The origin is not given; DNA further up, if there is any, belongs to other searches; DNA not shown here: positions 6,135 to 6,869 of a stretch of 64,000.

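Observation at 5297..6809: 1.5-kb segment bracketed by perfect 25-bp inverted repeats immediately 3' of tRNA-Ser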

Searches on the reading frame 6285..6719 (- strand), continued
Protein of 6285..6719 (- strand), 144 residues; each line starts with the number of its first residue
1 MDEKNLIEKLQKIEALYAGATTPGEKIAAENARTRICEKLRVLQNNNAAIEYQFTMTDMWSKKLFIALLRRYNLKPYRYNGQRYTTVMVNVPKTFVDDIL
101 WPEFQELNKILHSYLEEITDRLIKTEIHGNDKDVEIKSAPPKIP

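Call 44: get_annotated_region(hit=H15, flank=5000)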
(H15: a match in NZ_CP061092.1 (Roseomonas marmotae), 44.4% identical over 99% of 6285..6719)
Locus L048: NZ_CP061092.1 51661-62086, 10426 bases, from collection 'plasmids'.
description: Roseomonas marmotae strain 1318 plasmid p1318-1
organism: Roseomonas marmotae (NCBI taxid 2768161)
taxonomy: Bacteria; Pseudomonadota; Alphaproteobacteria; Rhodospirillales; Acetobacteraceae; Roseomonas; Roseomonas marmotae
host: -; source: Marmota himalayana,pure culture; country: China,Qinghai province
typing (MOB-suite, as given by PLSDB): non-mobilizable
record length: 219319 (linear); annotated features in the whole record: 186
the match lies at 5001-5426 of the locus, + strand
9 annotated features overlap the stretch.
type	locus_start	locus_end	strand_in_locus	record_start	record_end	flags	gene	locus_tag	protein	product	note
CDS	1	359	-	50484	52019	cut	-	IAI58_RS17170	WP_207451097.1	ABC transporter substrate-binding protein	-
CDS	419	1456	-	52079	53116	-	-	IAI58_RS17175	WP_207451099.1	D-2-hydroxyacid dehydrogenase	-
CDS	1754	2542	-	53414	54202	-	-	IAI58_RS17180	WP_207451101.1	IclR family transcriptional regulator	GO:0006355 - regulation of DNA-templated transcription [Evidence IEA]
CDS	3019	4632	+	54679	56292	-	-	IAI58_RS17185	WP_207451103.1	ABC transporter substrate-binding protein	-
CDS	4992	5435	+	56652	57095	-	-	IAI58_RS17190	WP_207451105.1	hypothetical protein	-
CDS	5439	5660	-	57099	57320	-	-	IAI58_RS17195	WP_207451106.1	transposase domain-containing protein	-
CDS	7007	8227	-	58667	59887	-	-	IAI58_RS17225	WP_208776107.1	IS256 family transposase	-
CDS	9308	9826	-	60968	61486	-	-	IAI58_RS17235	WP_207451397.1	hypothetical protein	-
CDS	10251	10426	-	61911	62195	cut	-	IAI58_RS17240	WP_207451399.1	hypothetical protein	-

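Call 53: search_solved_structures(query=A1, max_evalue=1)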
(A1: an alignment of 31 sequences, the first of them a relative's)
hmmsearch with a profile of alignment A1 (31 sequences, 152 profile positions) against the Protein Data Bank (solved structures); distinct sequences matched with E-value up to 1: 1.
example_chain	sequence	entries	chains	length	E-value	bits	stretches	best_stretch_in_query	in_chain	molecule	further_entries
8s5z_B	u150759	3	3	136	0.87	12.6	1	17-67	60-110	Nb3.3 | Nanobody 3.3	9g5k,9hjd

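Call 54: search_protein_families(library=padloc, proteins=[window:6285-6719:-], max_evalue=1)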
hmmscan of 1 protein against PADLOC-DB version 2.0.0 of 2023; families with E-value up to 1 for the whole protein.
window:6285-6719:- (144 aa): 0 families

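Call 58: find_encoding_contigs(protein=P0060, flank=5000, max_places=10)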
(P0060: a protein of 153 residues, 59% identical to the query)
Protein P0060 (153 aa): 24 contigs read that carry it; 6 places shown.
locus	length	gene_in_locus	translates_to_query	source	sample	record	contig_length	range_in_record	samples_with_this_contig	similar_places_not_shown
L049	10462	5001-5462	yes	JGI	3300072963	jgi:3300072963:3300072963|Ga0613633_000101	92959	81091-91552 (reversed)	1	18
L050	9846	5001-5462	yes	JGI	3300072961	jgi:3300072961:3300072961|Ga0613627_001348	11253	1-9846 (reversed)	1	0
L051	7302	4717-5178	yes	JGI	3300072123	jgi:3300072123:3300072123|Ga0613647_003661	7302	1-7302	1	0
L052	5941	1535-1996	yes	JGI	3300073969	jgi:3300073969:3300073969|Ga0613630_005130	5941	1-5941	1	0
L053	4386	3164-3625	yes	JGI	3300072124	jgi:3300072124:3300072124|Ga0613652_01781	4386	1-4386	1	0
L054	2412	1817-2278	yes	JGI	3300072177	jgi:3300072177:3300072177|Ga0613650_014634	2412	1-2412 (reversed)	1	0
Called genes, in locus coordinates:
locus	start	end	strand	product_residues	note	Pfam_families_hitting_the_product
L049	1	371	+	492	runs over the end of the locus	PF00989:PAS, PF13188:PAS_8 (faint), PF08448:PAS_4 (faint), PF13426:PAS_9, PF00512:HisKA, PF02518:HATPase_c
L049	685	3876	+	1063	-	PF01734:Patatin, PF11856:DUF3376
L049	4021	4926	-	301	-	PF05685:Uma2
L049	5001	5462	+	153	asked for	-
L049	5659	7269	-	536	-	PF00361:Proton_antipo_M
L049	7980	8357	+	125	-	-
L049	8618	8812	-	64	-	-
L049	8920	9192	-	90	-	-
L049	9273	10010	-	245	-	-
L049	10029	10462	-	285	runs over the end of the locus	-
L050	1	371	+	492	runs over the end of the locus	PF00989:PAS, PF13188:PAS_8 (faint), PF08448:PAS_4 (faint), PF13426:PAS_9, PF00512:HisKA, PF02518:HATPase_c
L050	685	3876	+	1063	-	PF01734:Patatin, PF11856:DUF3376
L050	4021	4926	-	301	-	PF05685:Uma2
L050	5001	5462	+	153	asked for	-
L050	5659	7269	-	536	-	PF00361:Proton_antipo_M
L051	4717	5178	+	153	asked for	-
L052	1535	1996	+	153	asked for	-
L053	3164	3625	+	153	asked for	-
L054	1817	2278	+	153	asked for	-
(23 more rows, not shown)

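Call 59: predict_structure(alignment_id=A1)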
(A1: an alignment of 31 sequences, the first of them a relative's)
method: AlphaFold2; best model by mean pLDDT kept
length: 144 residues; sequences in the alignment: 31
mean_pLDDT: 78.6   pTM: 0.58
mean pLDDT of the five models: 78.6, 75.1, 73.7, 73.0, 68.9
residues with pLDDT >= 90: 28; 70-90: 79; 50-70: 37; < 50: 0
segments of 3 or more residues with pLDDT < 50: none
pLDDT, mean of each block of 10 residues (from residue 1): 68 67 74 70 66 84 92 88 89 82 91 89 76 70 66
secondary structure, 60 per line:
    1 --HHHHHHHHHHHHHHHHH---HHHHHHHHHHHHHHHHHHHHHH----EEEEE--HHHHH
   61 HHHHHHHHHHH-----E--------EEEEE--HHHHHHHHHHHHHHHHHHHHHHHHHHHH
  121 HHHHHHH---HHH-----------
elements in order: H3-19 H23-44 E49-53 H56-71 E86-90 H93-127

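Call 61: fold_search(model_id=the predicted structure, library=pdb)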
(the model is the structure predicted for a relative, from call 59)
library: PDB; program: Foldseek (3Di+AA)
matches with E <= 10: 554; with E <= 0.001: 0
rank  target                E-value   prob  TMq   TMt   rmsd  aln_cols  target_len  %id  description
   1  5aip_A                3.1e-01  0.15  0.22  0.22  13.0       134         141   13  Crystal structure of NadR in complex with 4-hydroxyphenylacetate (released 2016-03-02)
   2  6mx1_B                3.6e-01  0.30  0.25  0.24  13.7        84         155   18  The crystal structure of the regulatory domain of aspartokinase in the bifunctional aspartokinase/homoserine dehydroge (released 2018-11-07)
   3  7zw0_sh               4.6e-01  0.14  0.25  0.07  12.6       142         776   15  FAP-80S Complex - Rotated state (released 2022-10-05)
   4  2ctk_MODEL_1_A        5.5e-01  0.33  0.28  0.35   8.0        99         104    9  Solution structure of the 12th KH type I domain from human Vigilin (released 2005-11-24)
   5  2dql_A                5.5e-01  0.14  0.22  0.26  11.1       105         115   15  Crystal structure of the circadian clock associated protein Pex from anabaena (released 2007-05-29)
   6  4g08                  7.5e-01  0.18  0.22  0.23   5.3        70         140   18  Crystal structure of the periplasmic domain of InvG (released 2013-05-08)
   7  9ill_MODEL_1_A        7.5e-01  0.16  0.24  0.29  11.1       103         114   16  monomeric SarA-E89Q in complex with DNA (released 2025-10-15)
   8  5hlg_A                7.5e-01  0.10  0.24  0.26  10.3       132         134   14  Structure of reduced AbfR bound to DNA (released 2017-01-25)
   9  2dgr_MODEL_1_A        8.0e-01  0.41  0.29  0.44   3.6        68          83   10  Solution structure of the second KH domain in ring finger and KH domain containing protein 1 (released 2006-09-15)
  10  2v6t_A                8.0e-01  0.18  0.22  0.29   6.3        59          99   22  Crystal structure of a complex of pterin-4a-carbinolamine dehydratase from Toxoplasma gondii with 7,8-dihydrobiopterin (released 2008-07-22)
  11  8axn_a                8.0e-01  0.15  0.19  0.16   6.0        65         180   17  Inner membrane ring and secretin N0 N1 domains of the type 3 secretion system of Shigella flexneri (released 2023-03-01)
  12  4rbr_A                8.0e-01  0.09  0.21  0.23  14.5       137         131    8  Crystal structure of Repressor of Toxin (Rot), a central regulator of Staphylococcus aureus virulence (released 2014-11-05)
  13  5hlg_C                8.0e-01  0.09  0.24  0.25  10.4       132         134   14  Structure of reduced AbfR bound to DNA (released 2017-01-25)
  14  2v6s_B                8.5e-01  0.16  0.22  0.29   6.3        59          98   22  Medium resolution crystal structure of pterin-4a-carbinolamine dehydratase from Toxoplasma gondii (released 2008-07-22)
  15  5e1z                  8.5e-01  0.08  0.22  0.20  12.6       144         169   10  Crystal structure of the organohalide sensing RdhR-CbdbA1625 transcriptional regulator in the 2,4-dichlorophenol bound f (released 2016-10-05)
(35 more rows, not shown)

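Call 62: find_encoding_contigs(protein=P0006, flank=5000, max_places=6)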
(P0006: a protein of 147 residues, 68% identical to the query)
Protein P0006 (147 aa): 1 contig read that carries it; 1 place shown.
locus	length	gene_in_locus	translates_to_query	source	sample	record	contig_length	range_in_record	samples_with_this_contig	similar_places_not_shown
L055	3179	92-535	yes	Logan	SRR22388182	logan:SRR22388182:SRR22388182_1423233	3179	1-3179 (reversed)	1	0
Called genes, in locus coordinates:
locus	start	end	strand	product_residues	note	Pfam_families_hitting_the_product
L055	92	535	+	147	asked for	-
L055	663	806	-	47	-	-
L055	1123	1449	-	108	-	PF02130:YbeY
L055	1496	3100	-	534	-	PF07698:7TM-7TMR_HD, PF01966:HD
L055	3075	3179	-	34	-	?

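Call 63: find_encoding_contigs(protein=P0004, flank=5000, max_places=6)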
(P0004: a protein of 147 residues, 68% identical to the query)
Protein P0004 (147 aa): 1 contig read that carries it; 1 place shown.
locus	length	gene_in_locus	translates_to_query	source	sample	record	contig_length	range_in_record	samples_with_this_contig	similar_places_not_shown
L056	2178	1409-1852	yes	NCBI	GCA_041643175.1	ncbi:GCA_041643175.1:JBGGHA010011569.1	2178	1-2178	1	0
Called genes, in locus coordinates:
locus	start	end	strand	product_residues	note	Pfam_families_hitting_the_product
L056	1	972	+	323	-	?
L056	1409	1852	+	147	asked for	-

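Call 65: search_protein_families(library=pfam, proteins=[L045:4352-4996:+, L047:3668-4147:+, L047:19-1800:+], max_evalue=0.01)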
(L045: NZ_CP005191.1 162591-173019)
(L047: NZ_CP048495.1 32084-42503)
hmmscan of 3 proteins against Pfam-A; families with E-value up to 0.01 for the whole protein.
L045:4352-4996:+ (214 aa): 0 families

L047:3668-4147:+ (159 aa): 0 families

L047:19-1800:+ (593 aa): 1 family
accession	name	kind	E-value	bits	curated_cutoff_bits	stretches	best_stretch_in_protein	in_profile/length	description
PF13102.12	Phage_int_SAM_5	-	0.0064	17.3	22.3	0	50-129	10-80/98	Phage integrase SAM-like domain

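Call 86: search_protein_families(library=pfam, alignment_id=A1, max_evalue=0.01)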
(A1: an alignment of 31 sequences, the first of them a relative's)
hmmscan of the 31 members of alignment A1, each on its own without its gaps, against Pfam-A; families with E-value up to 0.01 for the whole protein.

A. member 1, P0001 (144 aa): 0 families

B. families by the number of members that match (of 31 scanned): 0 families
